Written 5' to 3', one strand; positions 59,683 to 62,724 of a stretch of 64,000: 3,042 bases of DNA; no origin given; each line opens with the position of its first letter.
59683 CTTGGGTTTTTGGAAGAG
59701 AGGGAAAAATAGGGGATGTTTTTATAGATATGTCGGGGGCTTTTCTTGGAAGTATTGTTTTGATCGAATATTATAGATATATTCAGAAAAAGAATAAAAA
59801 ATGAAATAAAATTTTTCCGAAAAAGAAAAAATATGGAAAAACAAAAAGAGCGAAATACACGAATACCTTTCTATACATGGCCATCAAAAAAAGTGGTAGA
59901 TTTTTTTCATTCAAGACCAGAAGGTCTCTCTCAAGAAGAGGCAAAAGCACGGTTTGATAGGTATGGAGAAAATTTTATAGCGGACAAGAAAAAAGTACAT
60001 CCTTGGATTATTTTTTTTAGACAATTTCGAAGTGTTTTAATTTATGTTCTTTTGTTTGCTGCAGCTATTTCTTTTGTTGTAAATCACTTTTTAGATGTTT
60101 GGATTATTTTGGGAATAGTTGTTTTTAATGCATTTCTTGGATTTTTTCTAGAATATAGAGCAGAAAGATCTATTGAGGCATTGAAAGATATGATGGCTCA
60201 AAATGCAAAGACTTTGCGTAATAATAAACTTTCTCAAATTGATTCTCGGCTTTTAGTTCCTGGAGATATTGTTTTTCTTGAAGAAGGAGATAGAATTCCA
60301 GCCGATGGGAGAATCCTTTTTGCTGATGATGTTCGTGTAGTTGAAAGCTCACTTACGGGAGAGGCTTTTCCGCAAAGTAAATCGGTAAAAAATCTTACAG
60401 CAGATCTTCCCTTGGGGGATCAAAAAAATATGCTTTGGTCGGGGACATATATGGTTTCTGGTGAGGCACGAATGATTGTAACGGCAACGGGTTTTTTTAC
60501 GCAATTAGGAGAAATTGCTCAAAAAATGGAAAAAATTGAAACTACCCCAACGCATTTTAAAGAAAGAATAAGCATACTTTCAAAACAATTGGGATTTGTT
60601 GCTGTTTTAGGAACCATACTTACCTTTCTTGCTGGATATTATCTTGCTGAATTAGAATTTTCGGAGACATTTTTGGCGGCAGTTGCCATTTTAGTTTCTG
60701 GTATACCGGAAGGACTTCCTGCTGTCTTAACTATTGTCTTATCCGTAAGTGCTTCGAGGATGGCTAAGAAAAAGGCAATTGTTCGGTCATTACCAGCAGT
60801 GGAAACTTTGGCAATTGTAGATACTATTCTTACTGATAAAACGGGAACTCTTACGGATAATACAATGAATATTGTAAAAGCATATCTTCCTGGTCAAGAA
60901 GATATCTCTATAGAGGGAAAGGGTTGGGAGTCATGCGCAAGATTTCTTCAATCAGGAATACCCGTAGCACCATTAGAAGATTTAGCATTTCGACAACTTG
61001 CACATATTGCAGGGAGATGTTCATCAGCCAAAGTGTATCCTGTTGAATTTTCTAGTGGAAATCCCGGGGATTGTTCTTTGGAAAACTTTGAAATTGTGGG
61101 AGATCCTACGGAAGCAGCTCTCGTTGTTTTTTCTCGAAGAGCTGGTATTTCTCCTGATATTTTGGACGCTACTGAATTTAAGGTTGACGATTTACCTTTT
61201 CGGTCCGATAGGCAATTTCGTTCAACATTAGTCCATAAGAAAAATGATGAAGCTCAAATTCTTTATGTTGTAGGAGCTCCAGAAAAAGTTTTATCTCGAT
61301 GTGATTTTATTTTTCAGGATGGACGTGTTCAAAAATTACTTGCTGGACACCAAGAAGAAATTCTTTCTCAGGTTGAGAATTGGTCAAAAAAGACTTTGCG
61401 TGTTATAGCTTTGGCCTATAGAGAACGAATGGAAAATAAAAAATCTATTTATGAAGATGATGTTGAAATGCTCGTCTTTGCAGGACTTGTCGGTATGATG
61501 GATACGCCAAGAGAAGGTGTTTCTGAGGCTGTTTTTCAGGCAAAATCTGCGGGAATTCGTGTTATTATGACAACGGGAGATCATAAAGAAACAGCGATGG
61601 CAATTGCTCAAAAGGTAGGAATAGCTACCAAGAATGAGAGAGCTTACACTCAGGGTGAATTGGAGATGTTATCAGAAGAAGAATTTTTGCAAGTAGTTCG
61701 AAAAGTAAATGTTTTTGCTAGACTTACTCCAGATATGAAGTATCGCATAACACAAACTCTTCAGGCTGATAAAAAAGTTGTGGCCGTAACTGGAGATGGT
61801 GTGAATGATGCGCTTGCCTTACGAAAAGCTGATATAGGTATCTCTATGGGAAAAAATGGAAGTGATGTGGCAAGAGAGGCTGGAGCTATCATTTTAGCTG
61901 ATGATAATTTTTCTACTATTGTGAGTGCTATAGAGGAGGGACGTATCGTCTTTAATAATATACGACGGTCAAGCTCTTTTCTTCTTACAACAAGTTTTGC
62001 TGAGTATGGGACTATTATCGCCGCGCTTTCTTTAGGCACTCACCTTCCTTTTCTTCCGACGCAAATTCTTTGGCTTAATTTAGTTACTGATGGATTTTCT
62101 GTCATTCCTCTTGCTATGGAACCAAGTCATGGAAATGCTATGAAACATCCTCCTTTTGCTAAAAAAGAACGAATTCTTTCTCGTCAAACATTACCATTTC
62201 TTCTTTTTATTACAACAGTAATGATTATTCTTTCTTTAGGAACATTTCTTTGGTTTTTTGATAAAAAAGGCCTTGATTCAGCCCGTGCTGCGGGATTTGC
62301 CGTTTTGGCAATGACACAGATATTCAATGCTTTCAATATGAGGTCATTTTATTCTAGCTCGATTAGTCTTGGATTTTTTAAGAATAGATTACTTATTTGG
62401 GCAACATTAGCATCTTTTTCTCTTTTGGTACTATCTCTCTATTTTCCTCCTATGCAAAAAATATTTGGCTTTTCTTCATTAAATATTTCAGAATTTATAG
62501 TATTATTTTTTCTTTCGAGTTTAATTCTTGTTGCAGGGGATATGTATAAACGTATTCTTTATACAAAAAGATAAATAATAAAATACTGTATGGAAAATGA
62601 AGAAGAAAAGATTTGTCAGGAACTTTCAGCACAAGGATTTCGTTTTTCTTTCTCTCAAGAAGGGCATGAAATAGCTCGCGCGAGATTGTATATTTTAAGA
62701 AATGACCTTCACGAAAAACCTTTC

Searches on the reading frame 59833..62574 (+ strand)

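Call 65: search_protein_families(library=pfam, proteins=[window:59833-62574:+], max_evalue=0.0001)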
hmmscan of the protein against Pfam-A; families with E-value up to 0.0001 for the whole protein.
window:59833-62574:+ (913 aa): 5 families
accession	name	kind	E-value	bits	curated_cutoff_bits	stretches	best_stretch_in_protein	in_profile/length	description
PF00122.25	E1-E2_ATPase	-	1.9e-46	158.3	28.1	1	120-313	2-181/181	E1-E2 ATPase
PF00689.26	Cation_ATPase_C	-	3.5e-43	147.8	27.3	1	738-908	2-175/175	Cation transporting ATPase, C-terminus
PF00702.32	Hydrolase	-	1.1e-18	68.8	26.4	1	529-667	61-191/191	haloacid dehalogenase-like hydrolase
PF13246.12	Cation_ATPase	-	2.5e-17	63.1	21.7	1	396-493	3-91/91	Cation transport ATPase (P-type)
PF00690.31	Cation_ATPase_N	-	9.6e-16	57.6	20.4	1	19-80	7-69/69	Cation transporter/ATPase, N-terminus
